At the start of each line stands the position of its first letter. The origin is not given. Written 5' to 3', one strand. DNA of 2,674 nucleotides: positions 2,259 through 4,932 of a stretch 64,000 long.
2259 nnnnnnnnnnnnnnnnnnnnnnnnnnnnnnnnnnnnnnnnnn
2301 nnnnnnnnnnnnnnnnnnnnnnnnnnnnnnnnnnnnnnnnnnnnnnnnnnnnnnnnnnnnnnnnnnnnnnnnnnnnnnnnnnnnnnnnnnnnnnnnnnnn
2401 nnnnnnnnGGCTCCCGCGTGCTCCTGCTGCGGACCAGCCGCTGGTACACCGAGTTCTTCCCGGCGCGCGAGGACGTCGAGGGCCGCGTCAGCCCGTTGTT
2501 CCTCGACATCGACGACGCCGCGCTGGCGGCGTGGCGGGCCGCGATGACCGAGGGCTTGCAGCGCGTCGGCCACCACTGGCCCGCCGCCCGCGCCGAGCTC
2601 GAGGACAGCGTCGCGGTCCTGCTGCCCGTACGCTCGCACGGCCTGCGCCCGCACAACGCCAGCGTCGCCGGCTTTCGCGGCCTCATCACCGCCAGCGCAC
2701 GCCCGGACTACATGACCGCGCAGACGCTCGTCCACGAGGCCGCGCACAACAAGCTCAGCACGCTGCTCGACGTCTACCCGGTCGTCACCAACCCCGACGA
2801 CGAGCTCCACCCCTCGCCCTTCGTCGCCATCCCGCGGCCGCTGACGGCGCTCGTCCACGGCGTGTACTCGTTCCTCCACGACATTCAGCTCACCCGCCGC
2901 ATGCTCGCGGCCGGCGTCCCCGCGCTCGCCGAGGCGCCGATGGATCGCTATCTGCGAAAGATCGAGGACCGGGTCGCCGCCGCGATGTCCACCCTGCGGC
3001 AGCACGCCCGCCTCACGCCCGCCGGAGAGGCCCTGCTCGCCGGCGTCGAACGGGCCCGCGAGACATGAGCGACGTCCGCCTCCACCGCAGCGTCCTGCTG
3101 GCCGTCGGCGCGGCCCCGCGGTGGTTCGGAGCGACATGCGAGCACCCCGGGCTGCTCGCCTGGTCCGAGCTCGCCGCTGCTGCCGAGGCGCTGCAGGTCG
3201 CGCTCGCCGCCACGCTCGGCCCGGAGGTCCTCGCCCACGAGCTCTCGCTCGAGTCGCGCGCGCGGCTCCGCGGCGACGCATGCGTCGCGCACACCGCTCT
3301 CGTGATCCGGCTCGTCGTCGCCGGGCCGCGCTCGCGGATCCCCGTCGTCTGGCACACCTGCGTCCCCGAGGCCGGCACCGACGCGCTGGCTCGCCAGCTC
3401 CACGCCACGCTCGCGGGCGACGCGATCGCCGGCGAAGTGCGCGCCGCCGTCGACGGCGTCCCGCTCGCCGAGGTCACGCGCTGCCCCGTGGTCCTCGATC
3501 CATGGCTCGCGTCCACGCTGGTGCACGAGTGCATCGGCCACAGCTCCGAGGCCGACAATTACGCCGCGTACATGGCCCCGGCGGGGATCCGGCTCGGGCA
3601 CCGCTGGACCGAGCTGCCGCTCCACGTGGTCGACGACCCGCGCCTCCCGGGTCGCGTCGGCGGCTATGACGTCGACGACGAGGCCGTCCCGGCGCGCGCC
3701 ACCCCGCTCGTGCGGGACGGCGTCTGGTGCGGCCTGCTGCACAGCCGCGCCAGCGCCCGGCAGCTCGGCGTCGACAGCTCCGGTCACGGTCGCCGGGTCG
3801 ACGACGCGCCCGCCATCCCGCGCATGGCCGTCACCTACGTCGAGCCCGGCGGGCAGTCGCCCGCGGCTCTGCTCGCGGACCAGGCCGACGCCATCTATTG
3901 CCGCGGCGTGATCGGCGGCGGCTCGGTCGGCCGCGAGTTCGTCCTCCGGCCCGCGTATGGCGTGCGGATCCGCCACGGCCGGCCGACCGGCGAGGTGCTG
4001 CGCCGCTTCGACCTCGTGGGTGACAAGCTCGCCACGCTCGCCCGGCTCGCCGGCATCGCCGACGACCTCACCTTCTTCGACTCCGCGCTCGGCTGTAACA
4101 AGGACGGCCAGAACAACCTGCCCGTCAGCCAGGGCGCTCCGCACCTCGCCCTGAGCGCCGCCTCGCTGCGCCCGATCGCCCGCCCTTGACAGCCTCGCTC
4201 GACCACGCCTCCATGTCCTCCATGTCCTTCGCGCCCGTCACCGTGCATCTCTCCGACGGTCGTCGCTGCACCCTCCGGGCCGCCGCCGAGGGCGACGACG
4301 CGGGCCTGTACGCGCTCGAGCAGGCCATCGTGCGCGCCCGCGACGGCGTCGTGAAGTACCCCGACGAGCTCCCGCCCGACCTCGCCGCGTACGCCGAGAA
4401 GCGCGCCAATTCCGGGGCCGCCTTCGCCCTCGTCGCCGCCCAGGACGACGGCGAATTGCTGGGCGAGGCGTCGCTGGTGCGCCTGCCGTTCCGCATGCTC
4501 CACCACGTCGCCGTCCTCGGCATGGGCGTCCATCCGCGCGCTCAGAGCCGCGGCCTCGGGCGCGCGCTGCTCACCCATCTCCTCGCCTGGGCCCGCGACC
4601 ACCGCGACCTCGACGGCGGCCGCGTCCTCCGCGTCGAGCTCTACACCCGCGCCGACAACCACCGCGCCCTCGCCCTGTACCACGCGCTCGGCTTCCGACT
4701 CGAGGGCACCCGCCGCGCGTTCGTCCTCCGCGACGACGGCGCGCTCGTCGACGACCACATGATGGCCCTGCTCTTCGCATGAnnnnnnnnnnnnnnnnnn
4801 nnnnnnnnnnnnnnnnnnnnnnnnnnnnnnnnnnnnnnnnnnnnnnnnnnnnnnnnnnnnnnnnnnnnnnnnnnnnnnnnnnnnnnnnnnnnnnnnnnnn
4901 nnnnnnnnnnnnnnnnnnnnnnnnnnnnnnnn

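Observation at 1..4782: Translationally coupled cupin-HExxH / TldD / GNAT cassette, a candidate peptide (RiPP-type) maturation module with no precursor in view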

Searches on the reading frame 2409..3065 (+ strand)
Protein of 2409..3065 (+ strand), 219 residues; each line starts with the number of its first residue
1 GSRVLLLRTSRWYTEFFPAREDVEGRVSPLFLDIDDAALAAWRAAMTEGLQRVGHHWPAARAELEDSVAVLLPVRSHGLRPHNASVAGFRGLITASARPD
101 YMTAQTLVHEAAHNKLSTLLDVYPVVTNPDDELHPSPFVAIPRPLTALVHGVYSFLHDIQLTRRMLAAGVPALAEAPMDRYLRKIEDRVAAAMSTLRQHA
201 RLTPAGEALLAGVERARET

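Call 55: search_solved_structures(query=window:2409-3065:+, max_evalue=1, show_alignments=3)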
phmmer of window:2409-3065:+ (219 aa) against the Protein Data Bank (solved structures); distinct sequences matched with E-value up to 1: 2.
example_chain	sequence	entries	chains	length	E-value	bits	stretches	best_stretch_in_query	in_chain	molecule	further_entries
8s5f_A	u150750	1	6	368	2.9e-06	30.5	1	100-214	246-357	ChlH from Chlorogloeopsis sp.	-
22nu_A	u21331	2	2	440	5.7e-05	26.3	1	36-213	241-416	Radical SAM core domain-containing protein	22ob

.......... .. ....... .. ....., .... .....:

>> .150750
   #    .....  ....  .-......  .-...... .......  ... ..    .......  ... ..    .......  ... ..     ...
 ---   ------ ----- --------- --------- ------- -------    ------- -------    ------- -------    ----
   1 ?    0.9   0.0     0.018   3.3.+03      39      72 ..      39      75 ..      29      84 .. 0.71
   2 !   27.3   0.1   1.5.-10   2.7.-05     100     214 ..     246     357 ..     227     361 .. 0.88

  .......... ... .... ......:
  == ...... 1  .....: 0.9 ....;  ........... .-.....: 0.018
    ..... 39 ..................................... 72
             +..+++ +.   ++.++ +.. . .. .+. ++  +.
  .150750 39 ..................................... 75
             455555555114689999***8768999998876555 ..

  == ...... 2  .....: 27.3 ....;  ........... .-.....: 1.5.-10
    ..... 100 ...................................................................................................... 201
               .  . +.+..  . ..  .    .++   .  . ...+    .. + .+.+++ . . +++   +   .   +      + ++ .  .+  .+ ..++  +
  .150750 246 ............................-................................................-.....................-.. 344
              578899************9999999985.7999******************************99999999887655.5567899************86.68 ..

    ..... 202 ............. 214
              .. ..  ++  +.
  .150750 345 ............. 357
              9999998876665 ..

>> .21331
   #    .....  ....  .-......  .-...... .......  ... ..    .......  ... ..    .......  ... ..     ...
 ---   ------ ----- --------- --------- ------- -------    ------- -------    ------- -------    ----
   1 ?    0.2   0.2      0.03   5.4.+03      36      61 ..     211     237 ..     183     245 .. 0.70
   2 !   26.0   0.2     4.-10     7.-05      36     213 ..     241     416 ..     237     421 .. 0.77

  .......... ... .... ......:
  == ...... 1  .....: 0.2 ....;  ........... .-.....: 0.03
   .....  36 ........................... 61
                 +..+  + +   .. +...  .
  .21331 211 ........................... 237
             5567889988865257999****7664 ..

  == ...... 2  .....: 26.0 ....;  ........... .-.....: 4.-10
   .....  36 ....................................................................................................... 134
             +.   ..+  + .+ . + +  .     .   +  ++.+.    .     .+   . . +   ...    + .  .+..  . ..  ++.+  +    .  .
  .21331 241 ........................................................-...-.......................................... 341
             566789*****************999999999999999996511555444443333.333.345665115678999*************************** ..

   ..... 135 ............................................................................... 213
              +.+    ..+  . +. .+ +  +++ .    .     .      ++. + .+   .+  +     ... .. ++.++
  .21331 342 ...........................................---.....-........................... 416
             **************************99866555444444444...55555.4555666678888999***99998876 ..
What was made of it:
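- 2733..2747 (+): HEAAH motif (aa 599-603) of the aKG-HExxH domain. Downstream His residues lie in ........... (nt 2850-2882). The motif aligns to HEHRH of ChlH 8s5f, as does the following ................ block (call 55).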

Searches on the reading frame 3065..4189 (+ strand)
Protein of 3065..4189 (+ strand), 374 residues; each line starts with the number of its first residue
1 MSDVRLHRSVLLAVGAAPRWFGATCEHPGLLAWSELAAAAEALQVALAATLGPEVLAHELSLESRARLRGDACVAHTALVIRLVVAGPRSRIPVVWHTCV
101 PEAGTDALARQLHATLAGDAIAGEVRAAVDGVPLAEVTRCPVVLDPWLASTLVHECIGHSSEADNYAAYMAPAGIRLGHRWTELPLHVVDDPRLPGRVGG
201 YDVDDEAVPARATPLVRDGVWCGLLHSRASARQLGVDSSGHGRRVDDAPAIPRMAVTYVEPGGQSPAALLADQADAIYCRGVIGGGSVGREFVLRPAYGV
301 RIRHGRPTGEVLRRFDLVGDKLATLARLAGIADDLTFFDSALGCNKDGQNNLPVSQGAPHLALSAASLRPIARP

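Call 4: search_protein_families(library=pfam, proteins=[window:3065-4189:+], max_evalue=0.01)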
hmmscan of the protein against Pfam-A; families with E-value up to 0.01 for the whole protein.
window:3065-4189:+ (374 aa): 1 family
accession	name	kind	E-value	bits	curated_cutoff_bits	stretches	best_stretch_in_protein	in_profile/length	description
PF19289.4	PmbA_TldD_3rd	-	1.8e-36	125.8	22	1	139-365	3-215/220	PmbA/TldA metallopeptidase C-terminal domain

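Call 5: search_protein_families(library=ncbifam, proteins=[window:3065-4189:+], max_evalue=0.01)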
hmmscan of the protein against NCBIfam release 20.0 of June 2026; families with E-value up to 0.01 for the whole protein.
window:3065-4189:+ (374 aa): 2 families
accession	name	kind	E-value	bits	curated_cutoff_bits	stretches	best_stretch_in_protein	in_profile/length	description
NF008006.0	PRK10735.1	equivalog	3.4e-23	81.8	513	1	135-364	243-473/481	metalloprotease TldD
NF040952.1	Arch_mtprotase_TldD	equivalog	2.8e-22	79.1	635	1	139-363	215-437/443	zinc metalloprotease TldD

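Call 8: find_encoding_contigs(protein=window:3065-4189:+, flank=10000, max_places=6)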
Protein window:3065-4189:+ (374 aa): no gene with exactly this product is on record in the collection.

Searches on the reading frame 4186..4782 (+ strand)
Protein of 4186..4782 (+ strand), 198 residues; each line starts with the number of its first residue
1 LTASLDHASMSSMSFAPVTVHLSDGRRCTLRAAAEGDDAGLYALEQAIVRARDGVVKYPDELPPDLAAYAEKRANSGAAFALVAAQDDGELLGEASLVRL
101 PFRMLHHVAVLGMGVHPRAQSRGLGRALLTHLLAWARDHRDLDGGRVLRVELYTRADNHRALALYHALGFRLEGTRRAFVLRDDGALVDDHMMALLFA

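Call 4: search_protein_families(library=pfam, proteins=[window:4186-4782:+], max_evalue=0.01)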
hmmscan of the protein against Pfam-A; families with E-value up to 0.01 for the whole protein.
window:4186-4782:+ (198 aa): 5 families
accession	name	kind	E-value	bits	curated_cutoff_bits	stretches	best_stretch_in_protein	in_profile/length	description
PF00583.31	Acetyltransf_1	-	2.3e-17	63.7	20.7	1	58-170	16-116/116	Acetyltransferase (GNAT) family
PF13508.13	Acetyltransf_7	-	4.7e-11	43.3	27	1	83-171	6-83/84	Acetyltransferase (GNAT) domain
PF13302.13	Acetyltransf_3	-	8.6e-09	36.7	25.4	1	27-171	1-138/138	Acetyltransferase (GNAT) domain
PF13673.13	Acetyltransf_10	-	0.00016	22.1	23.6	1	77-172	28-109/128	Acetyltransferase (GNAT) domain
PF08445.16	FR47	-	0.00019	21.8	22.1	1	112-173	26-80/86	FR47-like protein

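Call 5: search_protein_families(library=ncbifam, proteins=[window:4186-4782:+], max_evalue=0.01)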
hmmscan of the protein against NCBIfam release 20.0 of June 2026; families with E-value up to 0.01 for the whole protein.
window:4186-4782:+ (198 aa): 17 families
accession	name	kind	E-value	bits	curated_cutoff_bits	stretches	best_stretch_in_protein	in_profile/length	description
NF007527.0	PRK10140.1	equivalog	6.9e-11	42.3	236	1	67-194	39-159/162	N-acetyltransferase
TIGR01575.1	rimI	equivalog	4.5e-10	39.8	86.4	1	83-179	35-121/132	ribosomal protein S18-alanine N-acetyltransferase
TIGR03448.1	mycothiol_MshD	equivalog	1.9e-08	34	163.1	1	111-172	232-287/294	mycothiol synthase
NF007025.1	PRK09491.1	equivalog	2.1e-08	34.2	173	1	104-195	59-143/145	ribosomal protein S18-alanine N-acetyltransferase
TIGR03585.1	PseH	equivalog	1.1e-06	28.8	93.1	1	87-184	58-147/156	UDP-4-amino-4,6-dideoxy-N-acetyl-beta-L-altrosamine N-acetyltransferase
NF002959.0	PRK03624.1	equivalog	2.2e-05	24.2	124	1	110-172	75-131/147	GNAT family acetyltransferase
NF049894.1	CG3035_N_ac_Glu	equivalog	2.7e-05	23.5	280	1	112-177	237-296/300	N-acetylglutamate synthase, CG3035 family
NF040503.1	resist_ArsN1a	equivalog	0.00011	22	170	1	80-178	48-141/159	arsinothricin resistance N-acetyltransferase ArsN1 family A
NF000497.1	AAC_6p_Iak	exception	0.00014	21.9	325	1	111-170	83-136/153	aminoglycoside N-acetyltransferase AAC(6')-Iak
NF008072.0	PRK10809.1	equivalog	0.00019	21.3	190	1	51-194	48-184/194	ribosomal protein S5-alanine N-acetyltransferase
NF000138.1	AAC_6p_Iz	exception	0.00024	21.3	320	1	75-170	43-136/153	aminoglycoside N-acetyltransferase AAC(6')-Iz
NF033075.0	AAC_6p_Steno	equivalog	0.00027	21.1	290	1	67-169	31-131/148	aminoglycoside 6'-N-acetyltransferase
NF008212.0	PRK10975.1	equivalog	0.0006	19.7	219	1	82-176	141-226/232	dTDP-4-amino-4,6-dideoxy-D-galactose acyltransferase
TIGR03103.1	trio_acet_GNAT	equivalog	0.0011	17.6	569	1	67-171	112-213/547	N-acetylglutaminylglutamine synthetase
NF007853.0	PRK10562.1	equivalog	0.0033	17.7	125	1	105-174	66-124/146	N-acetyltransferase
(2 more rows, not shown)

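Call 65: find_homologous_proteins(query=window:4186-4782:+, max_evalue=0.00001)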
Query window:4186-4782:+ (198 aa): 26 proteins with E <= 0.00001 among 4303 candidates.
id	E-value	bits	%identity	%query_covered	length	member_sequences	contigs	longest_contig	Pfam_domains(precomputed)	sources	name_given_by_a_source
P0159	7.8e-114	396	98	95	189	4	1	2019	PF13302.14,PF13508.14,PF00583.32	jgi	jgi:putative acetyltransferase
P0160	1.9e-61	225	63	90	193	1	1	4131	PF13673.14,PF13302.14,PF13508.14,PF00583.32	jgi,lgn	jgi:putative acetyltransferase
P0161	2.6e-61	225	59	95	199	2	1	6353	PF13508.14,PF00583.32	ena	-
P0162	1.8e-60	222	58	98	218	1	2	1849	PF13302.14,PF13508.14,PF00583.32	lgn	-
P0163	2.2e-60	221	58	94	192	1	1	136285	PF13302.14,PF13508.14,PF08445.17,PF00583.32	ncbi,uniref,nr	ncbi:GNAT family N-acetyltransferase [Pyxidicoccus trucidator]|uniref:GNAT family N-acetyltransferas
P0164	1.2e-59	219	59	89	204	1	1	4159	PF13302.14,PF13508.14,PF00583.32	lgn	-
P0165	1.6e-59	219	59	93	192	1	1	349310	PF13302.14,PF13508.14,PF00583.32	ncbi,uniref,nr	ncbi:GNAT family N-acetyltransferase [Pyxidicoccus xibeiensis]|uniref:GNAT family N-acetyltransferas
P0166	1.0e-58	216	60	94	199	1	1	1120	PF13673.14,PF13302.14,PF13508.14,PF00583.32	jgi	jgi:RimJ/RimL family protein N-acetyltransferase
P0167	1.0e-58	216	57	94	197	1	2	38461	PF13302.14,PF13508.14,PF08445.17,PF00583.32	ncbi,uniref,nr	ncbi:GNAT family N-acetyltransferase [Pyxidicoccus fallax]|uniref:GNAT family N-acetyltransferase n=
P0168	1.9e-58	215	57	94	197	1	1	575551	PF13302.14,PF13508.14,PF00583.32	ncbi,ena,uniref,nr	ncbi:GNAT family N-acetyltransferase [Myxococcus sp. RHSTA-1-4]|uniref:GNAT family N-acetyltransfera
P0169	1.4e-57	212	58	92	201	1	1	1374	PF13673.14,PF13302.14,PF13508.14,PF00583.32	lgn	-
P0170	1.3e-56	209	56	91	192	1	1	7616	PF13302.14,PF13508.14,PF00583.32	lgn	-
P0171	5.8e-56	207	58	93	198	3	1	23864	PF13673.14,PF13302.14,PF13508.14,PF00583.32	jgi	jgi:putative acetyltransferase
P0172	2.4e-55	205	59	93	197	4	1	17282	PF13302.14,PF13508.14,PF00583.32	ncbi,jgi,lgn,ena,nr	ncbi:MAG TPA: GNAT family N-acetyltransferase [Myxococcus sp.]|nr:GNAT family N-acetyltransferase [M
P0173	5.2e-53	197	63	81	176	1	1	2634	PF13302.14,PF13508.14,PF00583.32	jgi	jgi:RimJ/RimL family protein N-acetyltransferase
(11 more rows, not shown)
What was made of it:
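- Checked: A 98%-identical database protein of 189 aa begins at the 4213 ATG (call 65), so coupling of the GNAT is the least secure.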

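Call 66: find_encoding_contigs(protein=P0165, flank=8000, max_places=2)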
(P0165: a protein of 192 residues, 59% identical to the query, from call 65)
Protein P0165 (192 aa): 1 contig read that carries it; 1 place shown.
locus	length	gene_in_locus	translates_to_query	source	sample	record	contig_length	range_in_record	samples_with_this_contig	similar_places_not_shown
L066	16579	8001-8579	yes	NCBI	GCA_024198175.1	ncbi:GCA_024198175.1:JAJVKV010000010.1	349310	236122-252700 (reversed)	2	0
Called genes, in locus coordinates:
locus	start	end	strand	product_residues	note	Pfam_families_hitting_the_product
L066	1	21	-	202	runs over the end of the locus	PF13353:Fer4_12, PF04055:Radical_SAM (weak)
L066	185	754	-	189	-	-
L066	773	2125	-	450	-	PF14412:AHH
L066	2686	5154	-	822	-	PF12704:MacB_PCD, PF02687:FtsX, PF12704:MacB_PCD, PF02687:FtsX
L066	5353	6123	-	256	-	PF13548:DUF4126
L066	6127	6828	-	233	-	-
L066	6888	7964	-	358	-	PF13449:Phytase-like (weak), PF24684:Vgb_lyase (weak)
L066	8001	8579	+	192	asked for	PF13302:Acetyltransf_3, PF00583:Acetyltransf_1, PF13508:Acetyltransf_7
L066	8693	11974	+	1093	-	-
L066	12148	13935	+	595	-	PF07238:PilZ, PF00158:Sigma54_activat, PF14532:Sigma54_activ_2, PF07724:AAA_2, PF07728:AAA_5, PF25601:AAA_lid_14, PF02954:HTH_8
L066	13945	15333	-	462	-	-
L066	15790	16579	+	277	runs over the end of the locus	PF00899:ThiF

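Call 67: find_encoding_contigs(protein=P0168, flank=8000, max_places=2)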
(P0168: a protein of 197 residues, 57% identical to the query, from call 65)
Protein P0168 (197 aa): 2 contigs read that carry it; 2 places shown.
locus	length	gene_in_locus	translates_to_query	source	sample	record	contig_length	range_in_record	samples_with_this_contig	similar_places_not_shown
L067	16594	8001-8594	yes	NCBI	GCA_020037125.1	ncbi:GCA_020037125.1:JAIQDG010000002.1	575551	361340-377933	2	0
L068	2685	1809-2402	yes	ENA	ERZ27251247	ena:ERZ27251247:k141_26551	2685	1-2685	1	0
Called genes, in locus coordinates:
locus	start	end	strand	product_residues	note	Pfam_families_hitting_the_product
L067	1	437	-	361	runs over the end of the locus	PF20004:fvmX6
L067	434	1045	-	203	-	PF13353:Fer4_12, PF04055:Radical_SAM (weak)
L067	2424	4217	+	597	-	PF03600:CitMHS, PF00939:Na_sulph_symp (weak), PF02080:TrkA_C (weak), PF00939:Na_sulph_symp, PF03600:CitMHS (weak)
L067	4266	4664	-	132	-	-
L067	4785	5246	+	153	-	PF09346:SMI1_KNR4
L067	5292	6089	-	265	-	PF13548:DUF4126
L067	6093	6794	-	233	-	-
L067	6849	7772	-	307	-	PF20067:SSL_N (faint), PF24684:Vgb_lyase (weak), PF01436:NHL (faint), PF13449:Phytase-like (weak)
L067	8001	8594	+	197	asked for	PF13302:Acetyltransf_3 (weak), PF00583:Acetyltransf_1, PF13508:Acetyltransf_7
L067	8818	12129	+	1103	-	-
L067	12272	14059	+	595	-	PF07238:PilZ, PF00158:Sigma54_activat, PF14532:Sigma54_activ_2, PF07724:AAA_2, PF07728:AAA_5, PF25601:AAA_lid_14, PF02954:HTH_8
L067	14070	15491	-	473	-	-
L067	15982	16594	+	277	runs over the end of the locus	PF00899:ThiF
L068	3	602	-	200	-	?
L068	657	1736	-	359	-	PF13449:Phytase-like (weak), PF01436:NHL (faint), PF24684:Vgb_lyase (weak)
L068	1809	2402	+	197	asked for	PF13302:Acetyltransf_3 (weak), PF00583:Acetyltransf_1, PF13508:Acetyltransf_7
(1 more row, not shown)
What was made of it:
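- On RiPP tailoring N-acetyltransferase (e.g. HaaN): Its nearest relatives are stand-alone myxobacterial genes (calls 65-67).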
